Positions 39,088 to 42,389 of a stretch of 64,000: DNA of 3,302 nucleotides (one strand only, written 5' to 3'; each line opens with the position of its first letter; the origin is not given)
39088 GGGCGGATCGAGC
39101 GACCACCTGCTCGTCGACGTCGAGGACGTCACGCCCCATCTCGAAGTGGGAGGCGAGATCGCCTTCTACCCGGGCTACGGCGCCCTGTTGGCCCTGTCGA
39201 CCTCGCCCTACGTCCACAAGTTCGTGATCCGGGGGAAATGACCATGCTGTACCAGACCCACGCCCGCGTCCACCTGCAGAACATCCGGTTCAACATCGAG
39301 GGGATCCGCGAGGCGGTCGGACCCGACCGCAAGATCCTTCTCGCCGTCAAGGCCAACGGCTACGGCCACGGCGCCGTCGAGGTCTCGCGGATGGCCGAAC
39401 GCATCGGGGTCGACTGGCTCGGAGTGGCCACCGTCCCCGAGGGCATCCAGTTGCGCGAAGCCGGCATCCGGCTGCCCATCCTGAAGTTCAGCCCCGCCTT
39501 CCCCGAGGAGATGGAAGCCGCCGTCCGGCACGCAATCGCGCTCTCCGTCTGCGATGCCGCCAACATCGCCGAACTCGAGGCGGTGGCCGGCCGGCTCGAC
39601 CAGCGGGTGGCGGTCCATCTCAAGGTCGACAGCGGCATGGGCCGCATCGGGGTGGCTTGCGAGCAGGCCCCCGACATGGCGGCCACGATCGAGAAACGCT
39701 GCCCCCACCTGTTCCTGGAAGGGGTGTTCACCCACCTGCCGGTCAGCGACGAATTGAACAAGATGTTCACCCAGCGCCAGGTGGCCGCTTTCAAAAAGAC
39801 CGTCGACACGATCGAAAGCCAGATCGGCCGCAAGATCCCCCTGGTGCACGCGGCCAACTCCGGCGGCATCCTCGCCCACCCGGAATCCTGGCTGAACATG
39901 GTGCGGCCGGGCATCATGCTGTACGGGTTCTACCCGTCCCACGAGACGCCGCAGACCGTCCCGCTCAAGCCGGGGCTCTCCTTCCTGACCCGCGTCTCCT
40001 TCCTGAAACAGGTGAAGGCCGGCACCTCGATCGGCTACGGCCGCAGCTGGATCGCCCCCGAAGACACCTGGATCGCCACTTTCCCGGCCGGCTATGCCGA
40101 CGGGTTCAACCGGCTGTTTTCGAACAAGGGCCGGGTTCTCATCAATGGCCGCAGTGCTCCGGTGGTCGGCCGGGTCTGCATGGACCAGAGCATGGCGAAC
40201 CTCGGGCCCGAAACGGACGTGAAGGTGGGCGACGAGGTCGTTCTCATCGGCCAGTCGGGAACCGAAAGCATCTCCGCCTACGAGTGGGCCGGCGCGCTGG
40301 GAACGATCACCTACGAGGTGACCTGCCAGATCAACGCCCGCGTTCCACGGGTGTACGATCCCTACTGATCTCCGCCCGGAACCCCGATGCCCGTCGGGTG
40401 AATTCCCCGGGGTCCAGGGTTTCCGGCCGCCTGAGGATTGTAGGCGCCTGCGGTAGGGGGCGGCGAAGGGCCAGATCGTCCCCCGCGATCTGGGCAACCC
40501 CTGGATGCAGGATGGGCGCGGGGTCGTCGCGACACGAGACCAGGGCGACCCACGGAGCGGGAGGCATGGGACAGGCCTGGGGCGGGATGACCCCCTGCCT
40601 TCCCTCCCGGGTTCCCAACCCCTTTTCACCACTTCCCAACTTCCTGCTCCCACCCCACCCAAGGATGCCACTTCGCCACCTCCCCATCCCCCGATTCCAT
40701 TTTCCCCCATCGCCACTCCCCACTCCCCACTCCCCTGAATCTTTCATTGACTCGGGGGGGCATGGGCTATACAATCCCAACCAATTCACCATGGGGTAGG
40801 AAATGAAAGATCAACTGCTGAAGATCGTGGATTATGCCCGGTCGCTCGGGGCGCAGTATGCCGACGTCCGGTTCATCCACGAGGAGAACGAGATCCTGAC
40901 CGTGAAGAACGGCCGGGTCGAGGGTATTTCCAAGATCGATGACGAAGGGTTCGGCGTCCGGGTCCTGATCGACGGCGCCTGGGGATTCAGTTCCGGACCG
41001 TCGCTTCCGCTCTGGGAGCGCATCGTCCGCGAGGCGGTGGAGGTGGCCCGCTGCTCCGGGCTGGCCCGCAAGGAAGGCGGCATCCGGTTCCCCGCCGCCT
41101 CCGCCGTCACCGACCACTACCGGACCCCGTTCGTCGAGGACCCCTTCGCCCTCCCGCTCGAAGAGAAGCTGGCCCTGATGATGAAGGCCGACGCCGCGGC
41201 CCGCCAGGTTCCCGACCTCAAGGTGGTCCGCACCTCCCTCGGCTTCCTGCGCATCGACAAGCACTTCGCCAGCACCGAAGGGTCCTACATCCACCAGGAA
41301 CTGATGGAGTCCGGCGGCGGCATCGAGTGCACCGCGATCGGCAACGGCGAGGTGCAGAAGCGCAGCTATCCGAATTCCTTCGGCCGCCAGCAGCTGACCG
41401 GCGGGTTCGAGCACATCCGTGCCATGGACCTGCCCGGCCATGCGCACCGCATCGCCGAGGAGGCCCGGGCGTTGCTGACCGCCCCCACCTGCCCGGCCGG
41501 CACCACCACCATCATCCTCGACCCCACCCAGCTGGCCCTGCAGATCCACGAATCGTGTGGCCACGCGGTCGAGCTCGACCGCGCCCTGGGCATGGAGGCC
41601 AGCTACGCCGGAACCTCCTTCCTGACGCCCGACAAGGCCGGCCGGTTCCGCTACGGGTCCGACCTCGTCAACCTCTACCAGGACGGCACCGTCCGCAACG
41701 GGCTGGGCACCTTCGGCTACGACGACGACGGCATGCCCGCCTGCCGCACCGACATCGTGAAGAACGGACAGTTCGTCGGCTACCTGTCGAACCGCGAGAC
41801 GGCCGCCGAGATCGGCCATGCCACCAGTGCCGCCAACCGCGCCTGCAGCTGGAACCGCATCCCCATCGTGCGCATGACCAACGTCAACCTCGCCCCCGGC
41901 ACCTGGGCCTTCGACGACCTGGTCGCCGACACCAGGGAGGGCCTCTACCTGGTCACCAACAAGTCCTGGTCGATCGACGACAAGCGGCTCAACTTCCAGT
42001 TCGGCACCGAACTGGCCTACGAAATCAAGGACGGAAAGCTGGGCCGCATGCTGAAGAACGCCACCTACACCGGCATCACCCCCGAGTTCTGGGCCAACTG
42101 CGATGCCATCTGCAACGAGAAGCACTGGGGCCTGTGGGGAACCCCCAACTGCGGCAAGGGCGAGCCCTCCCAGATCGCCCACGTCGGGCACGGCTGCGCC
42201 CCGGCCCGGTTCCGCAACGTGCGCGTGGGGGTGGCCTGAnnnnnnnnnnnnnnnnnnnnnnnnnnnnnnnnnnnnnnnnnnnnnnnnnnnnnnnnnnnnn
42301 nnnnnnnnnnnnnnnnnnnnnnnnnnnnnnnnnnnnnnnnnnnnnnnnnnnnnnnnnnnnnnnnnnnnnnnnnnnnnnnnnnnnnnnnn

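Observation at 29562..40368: Complete oxidative ornithine (Stickland-type) degradation cluster with orr-alr translational coupling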

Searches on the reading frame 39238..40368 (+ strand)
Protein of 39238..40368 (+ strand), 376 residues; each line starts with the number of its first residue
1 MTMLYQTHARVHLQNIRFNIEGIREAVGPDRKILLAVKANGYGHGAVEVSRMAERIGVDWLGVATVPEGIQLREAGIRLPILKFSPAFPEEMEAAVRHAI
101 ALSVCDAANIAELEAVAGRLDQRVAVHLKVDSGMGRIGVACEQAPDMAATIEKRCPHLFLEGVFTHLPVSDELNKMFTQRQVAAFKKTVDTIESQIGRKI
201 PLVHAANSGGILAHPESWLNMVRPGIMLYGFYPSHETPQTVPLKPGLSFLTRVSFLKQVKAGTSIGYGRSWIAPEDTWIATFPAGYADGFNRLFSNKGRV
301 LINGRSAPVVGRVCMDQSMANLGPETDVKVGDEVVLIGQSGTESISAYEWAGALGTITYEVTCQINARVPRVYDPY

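Call 5: search_protein_families(library=pfam, proteins=[window:39238-40368:+])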
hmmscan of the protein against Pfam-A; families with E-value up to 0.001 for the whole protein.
window:39238-40368:+ (376 aa): 2 families
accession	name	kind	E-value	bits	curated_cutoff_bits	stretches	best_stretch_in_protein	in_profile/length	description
PF01168.26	Ala_racemase_N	-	5.9e-66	222.8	24.1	1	11-233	1-220/220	Alanine racemase, N-terminal domain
PF00842.27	Ala_racemase_C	-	8.2e-47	158.4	25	1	248-373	3-127/127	Alanine racemase, C-terminal domain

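Call 6: search_protein_families(library=ncbifam, proteins=[window:39238-40368:+])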
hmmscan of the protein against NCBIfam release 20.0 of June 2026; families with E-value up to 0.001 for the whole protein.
window:39238-40368:+ (376 aa): 10 families
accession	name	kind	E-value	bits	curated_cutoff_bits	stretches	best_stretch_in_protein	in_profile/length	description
TIGR00492.1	alr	equivalog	4.4e-110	368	168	1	7-373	3-367/369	alanine racemase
NF033131.1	vanT-G-Cterm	exception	6.5e-92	308.2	460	1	8-373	4-368/368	serine racemase VanT catalytic subunit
NF008897.0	PRK11930.1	equivalog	1.8e-88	297.5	804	1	5-373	458-819/822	bifunctional UDP-N-acetylmuramoyl-tripeptide:D-alanyl-D-alanine ligase/alanine racemase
NF009879.0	PRK13340.1-4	subfamily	7.1e-53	179.9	434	1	10-373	45-404/406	alanine racemase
NF033132.1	vanT-CELN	equivalog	3.8e-52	177.7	900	1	5-370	338-694/697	membrane-bound serine racemase VanT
NF000791.0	PRK00053.2-2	equivalog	6.3e-49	167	218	1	11-372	6-338/340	alanine racemase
NF002970.2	PRK03646.1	exception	1.1e-45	156.2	600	1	7-371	5-353/356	catabolic alanine racemase DadX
NF000792.0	PRK00053.2-3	equivalog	2.6e-41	141.9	384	1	33-373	29-358/360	alanine racemase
NF033133.1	vanT-L-cat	exception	8e-39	133.9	750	1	12-338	13-337/366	serine racemase VanT-L catalytic subunit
NF045642.2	HdxyAspAldBhcC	equivalog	2.7e-06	26.7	690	1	39-209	59-239/387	3-hydroxy-D-aspartate aldolase BhcC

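Call 35: search_solved_structures(query=window:39238-40368:+, show_alignments=1, max_evalue=1e-20)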
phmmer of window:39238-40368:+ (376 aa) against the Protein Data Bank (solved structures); distinct sequences matched with E-value up to 1e-20: 49.
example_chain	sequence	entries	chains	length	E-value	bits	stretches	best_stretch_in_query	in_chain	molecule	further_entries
4luy_A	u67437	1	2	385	1e-82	281.3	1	6-373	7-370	Alanine racemase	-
4lus_A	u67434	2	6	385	1.4e-82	280.9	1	6-373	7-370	Alanine racemase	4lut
4y2w_A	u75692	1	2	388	8.7e-82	278.3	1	7-373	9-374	Alanine racemase 1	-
13ld_A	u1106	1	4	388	1.9e-72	247.5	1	7-373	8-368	Alanine racemase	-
1bd0_A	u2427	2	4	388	5e-72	246.2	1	7-373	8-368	ALANINE RACEMASE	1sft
1l6f_A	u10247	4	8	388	5e-72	246.2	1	7-373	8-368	alanine racemase | PROTEIN (ALANINE RACEMASE)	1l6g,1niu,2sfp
1epv_A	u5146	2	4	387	5.1e-72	246.1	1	7-373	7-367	ALANINE RACEMASE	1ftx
1xqk_A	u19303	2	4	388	1.8e-71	244.3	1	7-373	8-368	Alanine racemase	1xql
5irp_A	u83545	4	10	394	1e-68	235.2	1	9-373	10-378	Alanine racemase 2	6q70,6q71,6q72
8zpe_A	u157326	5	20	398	1.1e-68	235.2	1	9-373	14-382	Alanine racemase 2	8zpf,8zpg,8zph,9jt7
5yyc_A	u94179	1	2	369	7.2e-68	232.5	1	6-374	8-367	Alanine racemase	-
7xll_A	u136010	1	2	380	2.6e-64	220.8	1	16-374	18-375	Alanine racemase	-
3e5p_A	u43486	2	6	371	1.1e-63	218.7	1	10-373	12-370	Alanine racemase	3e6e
4ecl_A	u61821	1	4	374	9.8e-63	215.6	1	8-368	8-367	Serine racemase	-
2vd8_A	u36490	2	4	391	1e-61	212.3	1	7-373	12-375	ALANINE RACEMASE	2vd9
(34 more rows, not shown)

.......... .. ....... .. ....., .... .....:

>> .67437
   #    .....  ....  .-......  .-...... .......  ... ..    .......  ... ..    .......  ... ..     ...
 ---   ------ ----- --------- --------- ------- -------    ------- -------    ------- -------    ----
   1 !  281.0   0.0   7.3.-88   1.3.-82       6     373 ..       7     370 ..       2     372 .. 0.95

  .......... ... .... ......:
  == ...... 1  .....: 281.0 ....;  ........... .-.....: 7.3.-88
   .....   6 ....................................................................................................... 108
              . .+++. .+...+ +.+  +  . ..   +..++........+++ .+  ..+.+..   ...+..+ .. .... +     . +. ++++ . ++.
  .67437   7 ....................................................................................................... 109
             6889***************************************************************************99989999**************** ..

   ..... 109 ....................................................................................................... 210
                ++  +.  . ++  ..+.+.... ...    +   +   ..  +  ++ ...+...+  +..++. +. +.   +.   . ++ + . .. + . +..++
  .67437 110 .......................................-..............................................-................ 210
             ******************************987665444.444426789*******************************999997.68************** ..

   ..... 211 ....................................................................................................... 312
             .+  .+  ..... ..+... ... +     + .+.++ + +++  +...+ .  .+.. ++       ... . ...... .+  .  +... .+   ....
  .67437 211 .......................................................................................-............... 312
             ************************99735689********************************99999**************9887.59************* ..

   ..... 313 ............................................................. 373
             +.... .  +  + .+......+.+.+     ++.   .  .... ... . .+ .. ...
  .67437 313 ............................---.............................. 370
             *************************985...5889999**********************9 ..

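Call 53: find_related_loci(query=A3, collection=metagenome_contigs, flank=10000)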
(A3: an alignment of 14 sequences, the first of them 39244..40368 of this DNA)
Query A3 (374 aa) in metagenome_contigs; peptide patterns used: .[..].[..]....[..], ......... (x = any residue, [..] = any of these).
600 stretches matched a pattern (row limit reached: there are more); 598 encode a relative of the query (tblastn E <= 1e-3); the best 80 are kept; 80 distinct loci.
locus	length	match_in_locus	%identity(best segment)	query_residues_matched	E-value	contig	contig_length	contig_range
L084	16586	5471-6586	74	1-372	0e+0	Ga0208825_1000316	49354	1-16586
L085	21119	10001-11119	71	1-373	0e+0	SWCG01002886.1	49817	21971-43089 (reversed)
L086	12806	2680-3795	70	1-372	0e+0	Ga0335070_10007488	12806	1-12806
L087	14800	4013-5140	68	1-374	3e-175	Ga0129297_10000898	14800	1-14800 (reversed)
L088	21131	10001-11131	60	1-374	3e-158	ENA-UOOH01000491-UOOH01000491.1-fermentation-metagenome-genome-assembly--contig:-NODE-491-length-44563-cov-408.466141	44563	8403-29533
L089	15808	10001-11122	72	1-374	0e+0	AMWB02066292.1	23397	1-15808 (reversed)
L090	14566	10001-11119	63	1-374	3e-155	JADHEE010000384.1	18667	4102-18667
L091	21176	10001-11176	58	1-371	2e-140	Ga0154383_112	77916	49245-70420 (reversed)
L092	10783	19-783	69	119-372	2e-118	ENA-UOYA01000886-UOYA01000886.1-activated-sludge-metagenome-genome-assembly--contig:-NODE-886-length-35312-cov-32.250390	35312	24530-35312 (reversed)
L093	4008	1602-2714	52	3-372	2e-113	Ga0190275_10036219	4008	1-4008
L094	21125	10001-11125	62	1-372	2e-158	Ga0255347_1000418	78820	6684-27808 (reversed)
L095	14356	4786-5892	45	1-371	3e-104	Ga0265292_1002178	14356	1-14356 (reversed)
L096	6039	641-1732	47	5-371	7e-102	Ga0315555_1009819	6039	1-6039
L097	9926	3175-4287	51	1-371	2e-101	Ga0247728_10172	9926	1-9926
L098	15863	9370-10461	47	5-371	1e-99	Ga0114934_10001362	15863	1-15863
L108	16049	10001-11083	45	5-371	2e-96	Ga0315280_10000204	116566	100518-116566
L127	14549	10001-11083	44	5-371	4e-93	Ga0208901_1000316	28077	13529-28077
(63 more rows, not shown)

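Call 58: search_protein_families(library=pfam, proteins=[L127:4236-4748:-, L127:5603-5923:+, L127:5920-7128:+, L127:7652-8218:+, L127:8074-8538:+, L127:8409-9974:+, L127:9971-11101:+, L127:11527-12027:+, L127:12101-13267:+, L127:13563-14471:+])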
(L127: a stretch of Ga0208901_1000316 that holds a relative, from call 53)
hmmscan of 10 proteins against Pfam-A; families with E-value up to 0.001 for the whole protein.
L127:4236-4748:- (170 aa): 0 families

L127:5603-5923:+ (106 aa): 2 families
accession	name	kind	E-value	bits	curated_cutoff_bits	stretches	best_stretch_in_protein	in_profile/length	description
PF13560.12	HTH_31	-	7.7e-06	26.6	27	1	16-60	2-47/64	Helix-turn-helix domain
PF01381.28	HTH_3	-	2.9e-05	24.4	23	1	20-57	1-38/55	Helix-turn-helix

L127:5920-7128:+ (402 aa): 2 families
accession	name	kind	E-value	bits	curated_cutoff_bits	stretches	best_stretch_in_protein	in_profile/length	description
PF07804.18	HipA_C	-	3.6e-47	161.2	30.5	1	165-375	1-213/213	HipA-like C-terminal domain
PF13657.11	Couple_hipA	-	4.2e-08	34.1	22.5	1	33-118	20-98/99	HipA N-terminal domain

L127:7652-8218:+ (188 aa): 7 families
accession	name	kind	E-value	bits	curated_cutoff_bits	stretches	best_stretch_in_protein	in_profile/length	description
PF07883.17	Cupin_2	-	4.1e-13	49.3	27.2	1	114-181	3-68/70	Cupin domain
PF01381.28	HTH_3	-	1.4e-12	47.9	23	1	15-67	1-53/55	Helix-turn-helix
PF01050.24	MannoseP_isomer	-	4.2e-07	30.6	23.6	1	125-181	43-99/116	Mannose-6-phosphate isomerase C-terminal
PF12844.13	HTH_19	-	6.4e-07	29.6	30.2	1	12-68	1-57/64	Helix-turn-helix domain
PF02311.25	AraC_binding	-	0.00012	22.3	21.1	1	136-177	28-69/135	AraC-like ligand binding domain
PF13560.12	HTH_31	-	0.00019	22.1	27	1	14-65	5-57/64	Helix-turn-helix domain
PF13443.12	HTH_26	-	0.00053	20.6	22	1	15-66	2-54/63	Cro/C1-type HTH DNA-binding domain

L127:8074-8538:+ (154 aa): 1 family
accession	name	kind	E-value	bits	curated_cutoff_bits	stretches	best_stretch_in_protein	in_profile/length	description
PF22010.2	OrtA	-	7.4e-30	103.3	27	1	58-150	2-93/94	AKP thiolase subunit OrtA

L127:8409-9974:+ (521 aa): 1 family
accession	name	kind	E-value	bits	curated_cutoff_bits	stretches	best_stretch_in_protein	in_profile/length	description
PF00291.31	PALP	-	3.3e-49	168.3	35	1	108-415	3-292/295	Pyridoxal-phosphate dependent enzyme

L127:9971-11101:+ (376 aa): 2 families
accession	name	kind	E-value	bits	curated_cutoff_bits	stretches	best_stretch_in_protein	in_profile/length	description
PF01168.26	Ala_racemase_N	-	9.1e-71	238.5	24.1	1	15-235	1-220/220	Alanine racemase, N-terminal domain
PF00842.27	Ala_racemase_C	-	1.7e-50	170.3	25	1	248-371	1-127/127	Alanine racemase, C-terminal domain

L127:11527-12027:+ (166 aa): 2 families
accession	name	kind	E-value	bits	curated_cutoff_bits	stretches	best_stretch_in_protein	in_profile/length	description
PF07366.18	SnoaL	-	1.3e-21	77.2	28.4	1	41-156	10-125/126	SnoaL-like polyketide cyclase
PF12680.13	SnoaL_2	-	2.4e-14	54.2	27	1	41-143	7-101/102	SnoaL-like domain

L127:12101-13267:+ (388 aa): 2 families
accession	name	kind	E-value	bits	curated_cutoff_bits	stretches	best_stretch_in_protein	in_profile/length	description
PF13458.12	Peripla_BP_6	-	1e-57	196.8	31.7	1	31-366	1-340/343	Periplasmic binding protein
PF13433.12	Peripla_BP_5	-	2.4e-28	99.7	27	1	32-370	1-342/363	Periplasmic binding protein domain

L127:13563-14471:+ (302 aa): 1 family
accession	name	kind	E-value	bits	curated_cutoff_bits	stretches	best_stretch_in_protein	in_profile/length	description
PF02653.21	BPD_transp_2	-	1.7e-37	129.5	26.8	1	23-289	1-268/269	Branched-chain amino acid transport system / permease component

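Call 70: search_protein_families(library=pfam, proteins=[L108:4980-5507:+, L108:5526-5873:+, L108:5866-7290:+, L108:7336-8601:+, L108:8614-9450:+, L108:9489-9890:+, L108:9965-11092:+, L108:11093-11599:+, L108:11673-12302:+, L108:12524-13663:+])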
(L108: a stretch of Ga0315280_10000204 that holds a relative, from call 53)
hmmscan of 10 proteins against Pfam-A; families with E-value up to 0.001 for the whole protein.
L108:4980-5507:+ (175 aa): 3 families
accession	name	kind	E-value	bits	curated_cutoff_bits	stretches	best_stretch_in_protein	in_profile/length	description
PF07366.18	SnoaL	-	1.5e-25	89.8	28.4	1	54-171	9-126/126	SnoaL-like polyketide cyclase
PF12680.13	SnoaL_2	-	1.1e-17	65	27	1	54-157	6-101/102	SnoaL-like domain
PF07858.18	LEH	-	7.8e-05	23.4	24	1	44-170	2-119/122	Limonene-1,2-epoxide hydrolase catalytic domain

L108:5526-5873:+ (115 aa): 1 family
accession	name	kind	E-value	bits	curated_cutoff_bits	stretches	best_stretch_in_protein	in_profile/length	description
PF22010.2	OrtA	-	2.7e-34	117.5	27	1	13-105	2-93/94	AKP thiolase subunit OrtA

L108:5866-7290:+ (474 aa): 1 family
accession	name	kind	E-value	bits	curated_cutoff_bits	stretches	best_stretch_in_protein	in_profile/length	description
PF00291.31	PALP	-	1.3e-45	156.5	35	1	58-366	2-292/295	Pyridoxal-phosphate dependent enzyme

L108:7336-8601:+ (421 aa): 3 families
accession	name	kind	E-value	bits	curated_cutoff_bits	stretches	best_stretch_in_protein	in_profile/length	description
PF04389.22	Peptidase_M28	-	3.5e-23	82.8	21.3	1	228-412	8-190/193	Peptidase family M28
PF01546.33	Peptidase_M20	-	1.1e-09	38.9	24.6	1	246-412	29-201/206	Peptidase family M20/M25/M40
PF02225.27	PA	-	6.6e-05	23.4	23.9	1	100-189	3-89/95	PA domain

L108:8614-9450:+ (278 aa): 0 families

L108:9489-9890:+ (133 aa): 3 families
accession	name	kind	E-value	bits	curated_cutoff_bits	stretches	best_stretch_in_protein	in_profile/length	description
PF07366.18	SnoaL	-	2.6e-23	82.7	28.4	1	11-130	7-125/126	SnoaL-like polyketide cyclase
PF12680.13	SnoaL_2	-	1.2e-16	61.6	27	1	9-117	2-101/102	SnoaL-like domain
PF14534.12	DUF4440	-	1.6e-06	29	25.2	1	4-94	1-89/107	Domain of unknown function (DUF4440)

L108:9965-11092:+ (375 aa): 2 families
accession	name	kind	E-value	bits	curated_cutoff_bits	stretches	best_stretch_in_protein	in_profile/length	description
PF01168.26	Ala_racemase_N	-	1.8e-72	244.1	24.1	1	17-237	1-220/220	Alanine racemase, N-terminal domain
PF00842.27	Ala_racemase_C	-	1.4e-49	167.4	25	1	250-373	1-127/127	Alanine racemase, C-terminal domain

L108:11093-11599:+ (168 aa): 5 families
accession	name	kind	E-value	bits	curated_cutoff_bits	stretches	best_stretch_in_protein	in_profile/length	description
PF03358.20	FMN_red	-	2.4e-12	47.1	24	1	53-125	67-139/152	NADPH-dependent FMN reductase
PF12724.12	Flavodoxin_5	-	2.2e-11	44.7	27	1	13-98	1-82/145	Flavodoxin domain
PF00258.30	Flavodoxin_1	-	3.1e-11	44.1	25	1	14-97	1-92/143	Flavodoxin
PF12641.12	Flavodoxin_3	-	9.3e-06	26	27.5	1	13-80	1-64/160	Flavodoxin domain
PF02525.22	Flavodoxin_2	-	0.00049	20.3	27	0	44-82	66-103/198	Flavodoxin-like fold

L108:11673-12302:+ (209 aa): 0 families

L108:12524-13663:+ (379 aa): 5 families
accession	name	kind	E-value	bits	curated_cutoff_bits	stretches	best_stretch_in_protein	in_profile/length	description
PF00441.29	Acyl-CoA_dh_1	-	5.7e-52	176.3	22.4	1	229-378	1-150/150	Acyl-CoA dehydrogenase, C-terminal domain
PF02771.21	Acyl-CoA_dh_N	-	5.3e-39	133.5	22.9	1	6-118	1-113/113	Acyl-CoA dehydrogenase, N-terminal domain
PF08028.16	Acyl-CoA_dh_2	-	9e-30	104.1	22.7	1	244-366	1-133/134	Acyl-CoA dehydrogenase, C-terminal domain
PF02770.24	Acyl-CoA_dh_M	-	3.9e-26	91.5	33.3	1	122-217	1-97/97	Acyl-CoA dehydrogenase, middle domain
PF22924.1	ACOX_C_alpha1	-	7.2e-06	26.3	27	1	311-378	102-169/169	Acyl-CoA oxidase, C-alpha1 domain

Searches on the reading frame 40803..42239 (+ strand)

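Call 5: search_protein_families(library=pfam, proteins=[window:40803-42239:+])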
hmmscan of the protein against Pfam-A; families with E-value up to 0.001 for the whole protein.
window:40803-42239:+ (478 aa): 3 families
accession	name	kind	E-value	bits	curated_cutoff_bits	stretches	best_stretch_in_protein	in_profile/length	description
PF19289.4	PmbA_TldD_3rd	-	6.5e-42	143.6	22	1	233-474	2-217/220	PmbA/TldA metallopeptidase C-terminal domain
PF01523.21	PmbA_TldD_1st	-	4.5e-12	46.4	20.9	1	20-82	1-65/65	PmbA/TldA metallopeptidase domain 1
PF19290.4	PmbA_TldD_2nd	-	3e-09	37.7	20.9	1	113-225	2-109/109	PmbA/TldA metallopeptidase central domain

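Call 6: search_protein_families(library=ncbifam, proteins=[window:40803-42239:+])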
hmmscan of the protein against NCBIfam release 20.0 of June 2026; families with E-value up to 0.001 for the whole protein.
window:40803-42239:+ (478 aa): 2 families
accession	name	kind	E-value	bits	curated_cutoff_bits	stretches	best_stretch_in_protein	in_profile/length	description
NF040952.1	Arch_mtprotase_TldD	equivalog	1.8e-46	158.8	635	1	7-476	2-443/443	zinc metalloprotease TldD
NF008006.0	PRK10735.1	equivalog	2.3e-26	92.3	513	1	5-476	21-478/481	metalloprotease TldD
